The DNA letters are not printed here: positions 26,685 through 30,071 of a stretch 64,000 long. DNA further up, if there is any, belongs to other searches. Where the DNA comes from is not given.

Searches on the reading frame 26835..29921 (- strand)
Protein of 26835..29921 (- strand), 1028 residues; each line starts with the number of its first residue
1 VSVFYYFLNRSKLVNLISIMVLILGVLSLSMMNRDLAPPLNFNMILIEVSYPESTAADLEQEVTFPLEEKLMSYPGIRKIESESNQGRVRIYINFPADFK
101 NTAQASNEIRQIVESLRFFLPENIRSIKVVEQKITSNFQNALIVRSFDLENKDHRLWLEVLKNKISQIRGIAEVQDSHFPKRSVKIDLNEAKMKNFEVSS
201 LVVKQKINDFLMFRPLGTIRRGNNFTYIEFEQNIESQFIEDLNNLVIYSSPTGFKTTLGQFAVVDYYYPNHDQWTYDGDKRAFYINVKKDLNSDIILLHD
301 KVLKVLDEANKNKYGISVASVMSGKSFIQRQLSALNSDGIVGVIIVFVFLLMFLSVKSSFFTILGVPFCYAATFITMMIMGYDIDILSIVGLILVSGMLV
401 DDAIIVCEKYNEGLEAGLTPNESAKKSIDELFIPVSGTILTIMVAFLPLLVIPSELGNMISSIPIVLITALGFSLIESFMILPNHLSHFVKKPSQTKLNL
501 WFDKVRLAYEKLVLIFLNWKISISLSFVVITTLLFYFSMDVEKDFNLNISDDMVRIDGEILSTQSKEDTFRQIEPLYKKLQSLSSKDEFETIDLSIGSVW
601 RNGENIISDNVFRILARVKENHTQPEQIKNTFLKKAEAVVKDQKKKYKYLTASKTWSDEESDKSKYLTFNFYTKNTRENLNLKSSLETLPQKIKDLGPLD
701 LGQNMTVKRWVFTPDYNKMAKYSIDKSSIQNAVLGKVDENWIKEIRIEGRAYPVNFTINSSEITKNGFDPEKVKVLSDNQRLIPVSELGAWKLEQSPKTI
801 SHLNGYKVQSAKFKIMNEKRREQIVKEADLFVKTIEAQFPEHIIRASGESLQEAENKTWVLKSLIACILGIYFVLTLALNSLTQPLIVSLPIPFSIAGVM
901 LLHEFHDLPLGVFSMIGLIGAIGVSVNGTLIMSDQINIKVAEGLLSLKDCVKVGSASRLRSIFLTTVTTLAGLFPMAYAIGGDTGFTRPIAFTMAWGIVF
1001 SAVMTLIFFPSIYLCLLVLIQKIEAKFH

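Call 65: search_protein_families(library=pfam, proteins=[window:26835-29921:-], max_evalue=0.00001)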
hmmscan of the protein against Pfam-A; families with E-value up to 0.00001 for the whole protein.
window:26835-29921:- (1028 aa): 2 families
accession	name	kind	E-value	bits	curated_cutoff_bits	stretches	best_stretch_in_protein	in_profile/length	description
PF00873.25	ACR_tran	-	3e-123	413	28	1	5-1015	3-1019/1021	AcrB/AcrD/AcrF family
PF02355.23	SecD_SecF_C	-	1.7e-08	34.6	20.5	0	334-483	28-180/189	Protein export membrane protein SecD/SecF, C-terminal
